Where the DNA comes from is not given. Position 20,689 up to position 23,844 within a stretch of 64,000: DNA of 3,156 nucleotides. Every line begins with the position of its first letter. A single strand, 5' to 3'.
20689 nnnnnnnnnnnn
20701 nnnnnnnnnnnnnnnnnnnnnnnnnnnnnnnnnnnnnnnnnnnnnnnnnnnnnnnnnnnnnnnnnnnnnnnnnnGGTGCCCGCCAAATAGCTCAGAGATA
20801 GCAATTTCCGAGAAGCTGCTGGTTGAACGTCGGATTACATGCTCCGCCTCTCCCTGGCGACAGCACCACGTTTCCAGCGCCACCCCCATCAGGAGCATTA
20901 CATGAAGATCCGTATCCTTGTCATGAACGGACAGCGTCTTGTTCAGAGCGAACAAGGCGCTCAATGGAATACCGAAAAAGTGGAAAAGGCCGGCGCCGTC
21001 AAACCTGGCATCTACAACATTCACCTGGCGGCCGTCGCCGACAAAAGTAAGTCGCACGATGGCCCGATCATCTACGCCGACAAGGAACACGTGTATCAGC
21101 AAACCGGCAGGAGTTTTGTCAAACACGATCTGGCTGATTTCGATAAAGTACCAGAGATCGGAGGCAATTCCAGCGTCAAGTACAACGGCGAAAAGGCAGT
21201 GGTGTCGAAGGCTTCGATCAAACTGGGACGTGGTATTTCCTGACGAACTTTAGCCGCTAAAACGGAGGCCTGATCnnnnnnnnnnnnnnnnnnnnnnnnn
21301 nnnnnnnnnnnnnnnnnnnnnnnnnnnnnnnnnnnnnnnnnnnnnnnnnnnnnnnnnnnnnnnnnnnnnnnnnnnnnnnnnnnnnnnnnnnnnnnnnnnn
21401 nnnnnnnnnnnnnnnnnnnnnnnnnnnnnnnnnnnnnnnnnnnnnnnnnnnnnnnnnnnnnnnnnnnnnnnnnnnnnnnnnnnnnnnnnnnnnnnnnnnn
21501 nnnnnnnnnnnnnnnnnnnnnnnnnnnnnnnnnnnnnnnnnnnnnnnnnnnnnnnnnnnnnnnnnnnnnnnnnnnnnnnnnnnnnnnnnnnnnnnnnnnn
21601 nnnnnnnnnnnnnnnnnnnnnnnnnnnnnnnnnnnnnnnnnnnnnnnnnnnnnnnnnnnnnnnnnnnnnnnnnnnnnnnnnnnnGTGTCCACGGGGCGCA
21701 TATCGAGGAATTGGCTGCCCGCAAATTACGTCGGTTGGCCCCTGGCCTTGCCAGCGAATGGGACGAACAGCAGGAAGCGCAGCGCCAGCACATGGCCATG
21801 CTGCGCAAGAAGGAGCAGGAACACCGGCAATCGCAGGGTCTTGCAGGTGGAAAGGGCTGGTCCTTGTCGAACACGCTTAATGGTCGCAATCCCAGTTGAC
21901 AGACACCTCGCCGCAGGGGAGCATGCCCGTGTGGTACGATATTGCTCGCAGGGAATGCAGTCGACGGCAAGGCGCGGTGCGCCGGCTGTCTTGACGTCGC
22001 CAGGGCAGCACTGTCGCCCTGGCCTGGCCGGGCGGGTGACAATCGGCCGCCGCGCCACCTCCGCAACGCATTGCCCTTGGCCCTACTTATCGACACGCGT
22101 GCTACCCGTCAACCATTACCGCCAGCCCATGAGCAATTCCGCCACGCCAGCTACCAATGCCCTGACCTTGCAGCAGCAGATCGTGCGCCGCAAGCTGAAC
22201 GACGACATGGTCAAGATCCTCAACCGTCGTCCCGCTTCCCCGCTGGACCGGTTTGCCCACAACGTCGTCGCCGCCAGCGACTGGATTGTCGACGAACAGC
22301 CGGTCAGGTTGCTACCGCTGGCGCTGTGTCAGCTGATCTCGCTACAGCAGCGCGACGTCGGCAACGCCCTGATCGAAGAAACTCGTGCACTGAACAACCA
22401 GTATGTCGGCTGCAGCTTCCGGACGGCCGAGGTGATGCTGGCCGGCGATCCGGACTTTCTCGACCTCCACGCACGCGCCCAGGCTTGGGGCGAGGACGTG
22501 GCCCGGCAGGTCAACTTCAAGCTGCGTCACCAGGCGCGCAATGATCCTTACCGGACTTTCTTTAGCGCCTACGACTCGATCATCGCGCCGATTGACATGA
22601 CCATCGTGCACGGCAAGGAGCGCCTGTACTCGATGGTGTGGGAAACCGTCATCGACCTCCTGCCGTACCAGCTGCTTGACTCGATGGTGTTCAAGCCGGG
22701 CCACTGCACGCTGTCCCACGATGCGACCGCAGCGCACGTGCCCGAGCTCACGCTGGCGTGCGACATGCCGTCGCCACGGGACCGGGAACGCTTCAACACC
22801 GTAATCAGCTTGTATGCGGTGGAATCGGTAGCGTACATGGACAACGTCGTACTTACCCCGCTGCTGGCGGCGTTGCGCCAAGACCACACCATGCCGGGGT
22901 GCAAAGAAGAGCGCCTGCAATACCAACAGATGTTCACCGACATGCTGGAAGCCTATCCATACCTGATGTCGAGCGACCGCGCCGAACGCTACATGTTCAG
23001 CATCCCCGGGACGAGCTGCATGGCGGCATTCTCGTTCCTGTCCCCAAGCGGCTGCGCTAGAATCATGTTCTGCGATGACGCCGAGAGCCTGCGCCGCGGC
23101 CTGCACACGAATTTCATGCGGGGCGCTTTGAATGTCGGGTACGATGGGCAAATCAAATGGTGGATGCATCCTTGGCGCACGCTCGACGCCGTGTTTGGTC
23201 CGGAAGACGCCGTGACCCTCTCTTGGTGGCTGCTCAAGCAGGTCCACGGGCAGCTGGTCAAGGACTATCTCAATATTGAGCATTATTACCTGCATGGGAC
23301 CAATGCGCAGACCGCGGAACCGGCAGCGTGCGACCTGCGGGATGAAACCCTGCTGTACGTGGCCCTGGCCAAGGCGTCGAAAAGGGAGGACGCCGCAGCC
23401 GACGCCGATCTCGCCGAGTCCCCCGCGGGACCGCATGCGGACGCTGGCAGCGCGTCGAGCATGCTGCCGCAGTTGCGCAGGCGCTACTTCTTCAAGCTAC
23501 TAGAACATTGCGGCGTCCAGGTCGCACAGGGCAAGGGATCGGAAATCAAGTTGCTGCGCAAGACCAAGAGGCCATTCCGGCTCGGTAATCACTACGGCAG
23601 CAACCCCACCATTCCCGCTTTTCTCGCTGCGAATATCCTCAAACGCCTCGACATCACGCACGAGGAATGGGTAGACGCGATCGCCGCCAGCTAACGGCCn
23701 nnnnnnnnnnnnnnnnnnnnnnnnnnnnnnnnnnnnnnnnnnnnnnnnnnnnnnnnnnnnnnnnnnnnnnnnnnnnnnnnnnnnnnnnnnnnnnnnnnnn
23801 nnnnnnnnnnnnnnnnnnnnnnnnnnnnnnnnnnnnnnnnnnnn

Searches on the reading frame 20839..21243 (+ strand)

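Call 12: search_protein_families(library=pfam, proteins=[window:20839-21243:+], max_evalue=0.001)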
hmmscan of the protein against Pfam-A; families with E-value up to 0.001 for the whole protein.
window:20839-21243:+ (134 aa): 1 family
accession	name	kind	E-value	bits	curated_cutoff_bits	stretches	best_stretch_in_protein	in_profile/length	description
PF18790.7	KfrB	-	5.2e-19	68.4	25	1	73-123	2-53/54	KfrB Domain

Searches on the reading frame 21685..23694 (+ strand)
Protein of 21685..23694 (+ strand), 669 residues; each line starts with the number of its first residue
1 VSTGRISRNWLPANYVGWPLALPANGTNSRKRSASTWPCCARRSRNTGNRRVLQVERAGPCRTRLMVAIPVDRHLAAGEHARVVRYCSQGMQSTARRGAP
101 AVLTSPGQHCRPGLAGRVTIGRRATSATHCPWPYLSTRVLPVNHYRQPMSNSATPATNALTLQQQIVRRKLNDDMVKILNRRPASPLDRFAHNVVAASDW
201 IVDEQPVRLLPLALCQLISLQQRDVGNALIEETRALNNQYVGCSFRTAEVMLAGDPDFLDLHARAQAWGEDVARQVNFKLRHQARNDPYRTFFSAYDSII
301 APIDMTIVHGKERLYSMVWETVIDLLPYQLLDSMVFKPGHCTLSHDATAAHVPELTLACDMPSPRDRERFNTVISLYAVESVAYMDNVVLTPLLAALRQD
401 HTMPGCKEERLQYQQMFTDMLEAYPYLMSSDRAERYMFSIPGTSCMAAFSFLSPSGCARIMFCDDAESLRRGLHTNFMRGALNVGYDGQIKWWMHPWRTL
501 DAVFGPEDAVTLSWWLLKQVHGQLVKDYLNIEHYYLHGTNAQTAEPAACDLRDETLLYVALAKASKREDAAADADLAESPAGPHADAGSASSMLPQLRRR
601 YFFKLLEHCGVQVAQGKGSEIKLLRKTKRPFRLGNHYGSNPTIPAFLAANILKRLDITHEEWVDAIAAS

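Call 6: search_protein_families(library=pfam, proteins=[window:21685-23694:+], max_evalue=0.01)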
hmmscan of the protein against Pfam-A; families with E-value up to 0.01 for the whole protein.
window:21685-23694:+ (669 aa): 0 families

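Call 13: search_protein_families(library=ncbifam, proteins=[window:21685-23694:+], max_evalue=0.01)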
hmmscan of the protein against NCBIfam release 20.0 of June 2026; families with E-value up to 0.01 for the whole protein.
window:21685-23694:+ (669 aa): 0 families

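Call 57: search_dna_similar(query=window:21685-23694:+, collection=plasmids, mode=protein, max_rows=15)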
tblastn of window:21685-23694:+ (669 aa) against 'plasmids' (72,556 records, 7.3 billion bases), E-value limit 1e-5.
Records with a match: 2; places in all: 2; records where one place covers at least 80% of the query: 0.
Best place of each record, by identity: <60% 2.
By first word of the organism name: Burkholderia 2.
By predicted mobility (MOB-suite, as given by PLSDB): non-mobilizable 2.
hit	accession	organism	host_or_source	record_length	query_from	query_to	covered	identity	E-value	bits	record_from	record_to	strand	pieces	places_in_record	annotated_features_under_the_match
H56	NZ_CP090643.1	Burkholderia contaminans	sheep,milk,milk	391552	158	666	76%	39.7%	2e-114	385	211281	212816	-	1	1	hypothetical protein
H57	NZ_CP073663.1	Burkholderia contaminans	Homo sapiens,blood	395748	158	666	76%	39.7%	2e-114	385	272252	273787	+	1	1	hypothetical protein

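Call 80: search_protein_families(library=pfam, proteins=[window:21685-23694:+], max_evalue=5)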
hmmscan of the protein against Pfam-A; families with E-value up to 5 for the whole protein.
window:21685-23694:+ (669 aa): 1 family
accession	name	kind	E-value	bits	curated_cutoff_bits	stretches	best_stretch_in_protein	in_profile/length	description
PF00623.25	RNA_pol_Rpb1_2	-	0.12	13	25.3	1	160-190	83-112/166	RNA polymerase Rpb1, domain 2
